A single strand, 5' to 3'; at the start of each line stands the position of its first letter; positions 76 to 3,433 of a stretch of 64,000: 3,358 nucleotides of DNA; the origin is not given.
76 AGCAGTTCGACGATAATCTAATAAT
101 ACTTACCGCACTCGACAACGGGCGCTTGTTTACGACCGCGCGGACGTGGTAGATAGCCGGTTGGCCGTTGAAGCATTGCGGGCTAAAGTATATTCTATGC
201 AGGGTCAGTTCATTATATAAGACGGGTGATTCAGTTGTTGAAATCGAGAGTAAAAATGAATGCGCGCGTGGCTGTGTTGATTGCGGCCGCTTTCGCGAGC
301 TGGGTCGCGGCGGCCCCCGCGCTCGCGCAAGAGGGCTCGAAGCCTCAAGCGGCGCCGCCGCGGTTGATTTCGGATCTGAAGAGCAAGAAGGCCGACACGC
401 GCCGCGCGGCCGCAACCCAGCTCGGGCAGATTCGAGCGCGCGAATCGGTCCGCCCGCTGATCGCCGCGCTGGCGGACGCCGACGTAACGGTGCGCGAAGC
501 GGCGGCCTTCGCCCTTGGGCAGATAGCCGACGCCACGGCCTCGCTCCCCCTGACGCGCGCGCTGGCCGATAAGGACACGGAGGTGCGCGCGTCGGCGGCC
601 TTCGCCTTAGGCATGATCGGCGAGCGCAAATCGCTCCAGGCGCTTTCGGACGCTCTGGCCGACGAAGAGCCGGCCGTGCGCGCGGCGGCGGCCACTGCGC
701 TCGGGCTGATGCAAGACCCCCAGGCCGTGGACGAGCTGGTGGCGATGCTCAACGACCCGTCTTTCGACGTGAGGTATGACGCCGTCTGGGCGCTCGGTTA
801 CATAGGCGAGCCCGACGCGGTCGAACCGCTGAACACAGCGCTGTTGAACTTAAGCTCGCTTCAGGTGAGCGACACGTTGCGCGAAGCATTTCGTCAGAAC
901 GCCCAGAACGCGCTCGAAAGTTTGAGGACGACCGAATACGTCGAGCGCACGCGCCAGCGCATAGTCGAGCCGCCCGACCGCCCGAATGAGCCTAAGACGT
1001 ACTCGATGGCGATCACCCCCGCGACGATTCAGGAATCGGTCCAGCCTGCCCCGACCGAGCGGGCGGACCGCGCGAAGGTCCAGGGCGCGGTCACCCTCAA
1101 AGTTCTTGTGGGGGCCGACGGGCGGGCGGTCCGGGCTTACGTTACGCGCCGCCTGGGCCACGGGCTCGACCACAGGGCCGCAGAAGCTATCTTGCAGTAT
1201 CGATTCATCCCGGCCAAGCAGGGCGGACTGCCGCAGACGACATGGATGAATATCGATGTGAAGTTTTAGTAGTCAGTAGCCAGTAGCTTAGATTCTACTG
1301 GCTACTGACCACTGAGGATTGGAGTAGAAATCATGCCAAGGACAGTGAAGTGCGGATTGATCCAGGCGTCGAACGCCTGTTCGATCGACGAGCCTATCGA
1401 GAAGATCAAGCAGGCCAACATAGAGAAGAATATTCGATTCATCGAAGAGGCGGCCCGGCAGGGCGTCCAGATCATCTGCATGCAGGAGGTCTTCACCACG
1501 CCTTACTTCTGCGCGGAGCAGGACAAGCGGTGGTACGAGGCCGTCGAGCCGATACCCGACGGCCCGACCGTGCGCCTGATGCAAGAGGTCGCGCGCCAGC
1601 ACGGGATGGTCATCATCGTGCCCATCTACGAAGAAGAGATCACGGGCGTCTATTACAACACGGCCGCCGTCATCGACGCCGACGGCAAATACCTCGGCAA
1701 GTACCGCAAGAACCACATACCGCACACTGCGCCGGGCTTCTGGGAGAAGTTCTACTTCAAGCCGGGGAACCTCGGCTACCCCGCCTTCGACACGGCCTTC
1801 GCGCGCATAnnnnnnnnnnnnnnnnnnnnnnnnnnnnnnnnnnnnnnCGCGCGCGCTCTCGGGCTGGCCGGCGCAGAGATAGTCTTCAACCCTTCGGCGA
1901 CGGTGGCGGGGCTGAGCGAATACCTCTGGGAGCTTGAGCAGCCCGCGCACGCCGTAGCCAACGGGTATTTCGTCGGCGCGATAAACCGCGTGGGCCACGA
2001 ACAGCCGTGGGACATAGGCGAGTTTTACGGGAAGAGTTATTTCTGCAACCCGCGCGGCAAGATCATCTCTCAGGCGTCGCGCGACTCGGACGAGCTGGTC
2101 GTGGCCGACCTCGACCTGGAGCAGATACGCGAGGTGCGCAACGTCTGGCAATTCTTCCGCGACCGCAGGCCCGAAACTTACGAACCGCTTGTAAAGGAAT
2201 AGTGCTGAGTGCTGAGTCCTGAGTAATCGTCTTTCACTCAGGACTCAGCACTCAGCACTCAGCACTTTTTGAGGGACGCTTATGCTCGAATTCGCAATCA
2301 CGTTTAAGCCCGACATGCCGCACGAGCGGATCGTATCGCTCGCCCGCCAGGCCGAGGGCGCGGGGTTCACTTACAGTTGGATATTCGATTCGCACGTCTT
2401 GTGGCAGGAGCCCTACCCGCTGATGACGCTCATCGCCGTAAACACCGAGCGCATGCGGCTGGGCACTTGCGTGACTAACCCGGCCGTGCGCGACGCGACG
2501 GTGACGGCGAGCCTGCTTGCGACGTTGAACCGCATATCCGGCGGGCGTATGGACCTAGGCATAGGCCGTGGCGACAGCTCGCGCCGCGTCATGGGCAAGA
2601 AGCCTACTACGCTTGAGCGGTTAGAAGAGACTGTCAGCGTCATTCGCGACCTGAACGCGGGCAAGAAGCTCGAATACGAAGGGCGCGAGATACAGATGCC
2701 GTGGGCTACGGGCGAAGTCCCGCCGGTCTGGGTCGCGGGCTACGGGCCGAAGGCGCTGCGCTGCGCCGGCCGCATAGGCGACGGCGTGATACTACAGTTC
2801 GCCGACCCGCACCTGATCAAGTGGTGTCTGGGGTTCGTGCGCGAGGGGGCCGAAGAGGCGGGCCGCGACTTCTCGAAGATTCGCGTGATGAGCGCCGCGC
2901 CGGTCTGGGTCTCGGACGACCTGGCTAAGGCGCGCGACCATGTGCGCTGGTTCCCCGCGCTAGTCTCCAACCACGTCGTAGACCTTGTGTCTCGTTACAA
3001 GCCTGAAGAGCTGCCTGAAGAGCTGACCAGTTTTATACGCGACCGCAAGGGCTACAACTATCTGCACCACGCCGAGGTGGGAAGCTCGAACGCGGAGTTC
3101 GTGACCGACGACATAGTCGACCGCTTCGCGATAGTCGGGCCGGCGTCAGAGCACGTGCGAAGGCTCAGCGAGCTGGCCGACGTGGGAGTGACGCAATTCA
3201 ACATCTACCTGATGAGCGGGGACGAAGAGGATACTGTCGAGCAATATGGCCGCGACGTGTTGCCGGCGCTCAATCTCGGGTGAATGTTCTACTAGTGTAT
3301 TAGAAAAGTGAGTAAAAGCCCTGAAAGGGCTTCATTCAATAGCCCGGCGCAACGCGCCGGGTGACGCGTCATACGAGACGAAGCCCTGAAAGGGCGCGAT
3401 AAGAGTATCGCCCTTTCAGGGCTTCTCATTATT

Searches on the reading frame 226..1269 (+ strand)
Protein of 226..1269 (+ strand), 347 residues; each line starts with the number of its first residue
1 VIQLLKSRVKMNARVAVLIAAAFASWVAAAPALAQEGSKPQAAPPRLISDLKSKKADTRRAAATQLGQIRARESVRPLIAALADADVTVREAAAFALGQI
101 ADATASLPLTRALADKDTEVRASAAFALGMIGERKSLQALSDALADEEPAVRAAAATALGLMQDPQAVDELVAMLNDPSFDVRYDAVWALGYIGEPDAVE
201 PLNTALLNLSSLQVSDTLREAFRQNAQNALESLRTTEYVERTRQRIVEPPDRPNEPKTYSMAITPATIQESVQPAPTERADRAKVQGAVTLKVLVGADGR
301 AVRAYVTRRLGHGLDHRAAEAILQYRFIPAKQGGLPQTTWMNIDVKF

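Call 33: search_protein_families(library=pfam, proteins=[window:226-1269:+], max_evalue=0.00001)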
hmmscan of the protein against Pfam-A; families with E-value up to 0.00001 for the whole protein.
window:226-1269:+ (347 aa): 7 families
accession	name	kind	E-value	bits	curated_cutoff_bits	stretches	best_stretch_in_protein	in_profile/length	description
PF13646.12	HEAT_2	-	2.9e-48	162.5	27.7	4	139-207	3-72/88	HEAT repeats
PF03130.22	HEAT_PBS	-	7.6e-27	91.2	20.9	1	182-207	1-26/27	PBS lyase HEAT-like repeat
PF02985.28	HEAT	-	2.6e-23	80.3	23.5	0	77-102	4-29/31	HEAT repeat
PF13513.12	HEAT_EZ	-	5.4e-18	65.5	27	0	165-193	27-55/55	HEAT-like repeat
PF00514.29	Arm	-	6.2e-12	45.6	20.6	0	164-193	10-39/41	Armadillo/beta-catenin-like repeat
PF03544.19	TonB_C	-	2.3e-10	41.2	24.6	1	278-347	7-77/79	Gram-negative bacterial TonB protein C-terminal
PF12717.13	Cnd1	-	5.6e-10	39.9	26.4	0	107-159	24-82/162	non-SMC mitotic condensation complex subunit 1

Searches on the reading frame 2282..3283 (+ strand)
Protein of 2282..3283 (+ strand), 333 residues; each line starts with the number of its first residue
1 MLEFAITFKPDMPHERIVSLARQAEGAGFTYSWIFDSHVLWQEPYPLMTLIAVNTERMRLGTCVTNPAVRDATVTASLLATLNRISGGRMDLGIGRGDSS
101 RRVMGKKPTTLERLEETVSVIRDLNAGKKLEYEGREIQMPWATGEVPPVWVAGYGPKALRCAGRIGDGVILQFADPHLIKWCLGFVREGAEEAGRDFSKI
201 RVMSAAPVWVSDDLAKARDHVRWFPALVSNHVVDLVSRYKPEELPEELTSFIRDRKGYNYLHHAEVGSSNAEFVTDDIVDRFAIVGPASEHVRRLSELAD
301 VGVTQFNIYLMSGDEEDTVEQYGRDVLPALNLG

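Call 33: search_protein_families(library=pfam, proteins=[window:2282-3283:+], max_evalue=0.00001)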
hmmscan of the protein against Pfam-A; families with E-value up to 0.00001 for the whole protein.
window:2282-3283:+ (333 aa): 1 family
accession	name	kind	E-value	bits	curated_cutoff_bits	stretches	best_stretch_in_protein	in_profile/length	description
PF00296.26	Bac_luciferase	-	1.5e-65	222.1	27.9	1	14-305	22-314/314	Luciferase-like monooxygenase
